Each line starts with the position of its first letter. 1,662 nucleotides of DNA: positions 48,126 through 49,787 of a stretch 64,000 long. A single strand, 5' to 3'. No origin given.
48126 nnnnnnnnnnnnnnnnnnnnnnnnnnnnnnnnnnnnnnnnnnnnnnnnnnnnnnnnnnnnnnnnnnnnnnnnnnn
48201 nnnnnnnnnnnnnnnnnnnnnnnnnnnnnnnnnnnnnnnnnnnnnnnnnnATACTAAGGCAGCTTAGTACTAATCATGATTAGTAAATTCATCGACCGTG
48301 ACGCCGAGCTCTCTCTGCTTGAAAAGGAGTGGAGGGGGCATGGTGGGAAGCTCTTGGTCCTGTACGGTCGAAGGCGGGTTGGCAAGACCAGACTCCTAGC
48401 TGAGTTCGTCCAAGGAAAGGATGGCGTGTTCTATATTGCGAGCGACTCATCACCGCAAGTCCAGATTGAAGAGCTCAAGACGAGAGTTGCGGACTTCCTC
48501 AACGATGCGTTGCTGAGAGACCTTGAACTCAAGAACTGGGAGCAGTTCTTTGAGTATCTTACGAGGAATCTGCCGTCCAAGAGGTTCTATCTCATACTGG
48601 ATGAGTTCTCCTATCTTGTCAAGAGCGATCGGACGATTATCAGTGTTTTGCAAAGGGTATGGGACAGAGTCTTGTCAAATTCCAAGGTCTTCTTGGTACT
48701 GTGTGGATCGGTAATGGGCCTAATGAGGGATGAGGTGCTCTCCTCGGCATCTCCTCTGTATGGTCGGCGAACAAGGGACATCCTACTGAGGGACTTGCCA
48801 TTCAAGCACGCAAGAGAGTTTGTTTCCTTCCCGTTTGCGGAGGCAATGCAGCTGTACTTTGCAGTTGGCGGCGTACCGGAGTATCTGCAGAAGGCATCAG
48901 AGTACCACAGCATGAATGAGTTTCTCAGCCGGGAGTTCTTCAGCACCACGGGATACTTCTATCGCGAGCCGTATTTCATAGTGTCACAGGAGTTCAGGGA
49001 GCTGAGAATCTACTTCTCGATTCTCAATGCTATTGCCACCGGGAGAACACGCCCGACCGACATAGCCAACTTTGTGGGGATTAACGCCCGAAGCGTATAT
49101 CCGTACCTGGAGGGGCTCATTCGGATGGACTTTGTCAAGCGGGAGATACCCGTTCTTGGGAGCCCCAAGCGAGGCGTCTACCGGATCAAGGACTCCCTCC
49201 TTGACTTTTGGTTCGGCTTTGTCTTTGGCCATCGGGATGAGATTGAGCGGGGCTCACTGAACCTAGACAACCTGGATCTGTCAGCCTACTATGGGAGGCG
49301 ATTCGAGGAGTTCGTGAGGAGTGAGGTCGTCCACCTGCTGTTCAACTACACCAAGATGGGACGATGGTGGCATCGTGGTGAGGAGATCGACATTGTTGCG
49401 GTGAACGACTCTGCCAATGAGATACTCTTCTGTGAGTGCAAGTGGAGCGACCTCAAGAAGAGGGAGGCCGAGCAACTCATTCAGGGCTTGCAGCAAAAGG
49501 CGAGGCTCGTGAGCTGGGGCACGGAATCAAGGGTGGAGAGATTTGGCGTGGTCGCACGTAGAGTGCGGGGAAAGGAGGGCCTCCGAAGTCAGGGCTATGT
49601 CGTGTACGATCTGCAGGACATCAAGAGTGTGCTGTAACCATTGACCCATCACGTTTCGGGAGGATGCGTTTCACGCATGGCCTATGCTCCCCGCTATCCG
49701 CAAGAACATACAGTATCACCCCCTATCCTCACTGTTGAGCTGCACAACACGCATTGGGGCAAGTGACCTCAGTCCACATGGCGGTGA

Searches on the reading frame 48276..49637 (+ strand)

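Call 3: search_protein_families(library=pfam, proteins=[window:48276-49637:+], max_evalue=0.01)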
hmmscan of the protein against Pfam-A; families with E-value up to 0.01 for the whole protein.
window:48276-49637:+ (453 aa): 8 families
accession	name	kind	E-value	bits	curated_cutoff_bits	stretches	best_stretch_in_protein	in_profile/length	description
PF01637.24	ATPase_2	-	6e-25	88.8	33.2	1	5-205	1-223/225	ATPase domain predominantly from Archaea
PF03008.20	DUF234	-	1.7e-22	80.1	22.5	1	312-400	1-99/100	Archaea bacterial proteins of unknown function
PF13173.12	AAA_14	-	2.7e-08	34.3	27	1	25-157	3-110/129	AAA domain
PF13401.12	AAA_22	-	7.8e-07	29.9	27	1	23-144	4-122/130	AAA domain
PF13191.12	AAA_16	-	0.00015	22.8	32.6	1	5-128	2-158/167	AAA ATPase domain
PF01978.25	TrmB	-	0.00054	20.2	25.6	1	242-290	10-55/68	Sugar-specific transcriptional regulator TrmB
PF14947.12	HTH_45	-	0.0012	19.2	25.5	1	243-289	5-51/77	Winged helix-turn-helix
PF09339.16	HTH_IclR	-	0.0032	17.6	22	1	247-289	6-50/52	IclR helix-turn-helix domain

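Call 4: search_protein_families(library=padloc, proteins=[window:48276-49637:+], max_evalue=0.01)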
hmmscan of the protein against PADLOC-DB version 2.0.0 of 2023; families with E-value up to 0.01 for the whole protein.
window:48276-49637:+ (453 aa): 8 families
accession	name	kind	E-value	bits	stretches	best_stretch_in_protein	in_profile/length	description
PDLC04984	PDC-S27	-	5.6e-43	145.5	1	4-414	3-436/474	-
PDLC04985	PDC-S27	-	2.5e-22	77.5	1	27-451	28-481/484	-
PDLC04789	PDC-S01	-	3.4e-07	27.6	1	22-60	15-54/375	-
PDLC04787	PDC-S01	-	6.4e-07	26.6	1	3-217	8-199/412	-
PDLC04790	PDC-S01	-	4.7e-06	23.6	1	241-407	221-384/422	-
PDLC04788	PDC-S01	-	9.9e-06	22.7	0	22-77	17-72/448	-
PDLC04786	PDC-S01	-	2e-05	21.5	0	19-62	14-59/439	-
PDLC04791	PDC-S01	-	0.00073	16.3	0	14-181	9-152/395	-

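Call 5: search_protein_families(library=ncbifam, proteins=[window:48276-49637:+], max_evalue=0.01)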
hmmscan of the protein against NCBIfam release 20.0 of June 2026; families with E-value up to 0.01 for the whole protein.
window:48276-49637:+ (453 aa): 2 families
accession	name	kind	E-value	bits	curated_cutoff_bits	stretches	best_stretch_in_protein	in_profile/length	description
NF053610.1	Sso10a_fam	subfamily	4e-05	23.5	60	1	243-303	4-55/64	Sso10a family chromatin protein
NF040586.1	FxSxx_TPR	equivalog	0.0056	15.2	300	1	4-110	7-112/830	FxSxx-COOH system tetratricopeptide repeat protein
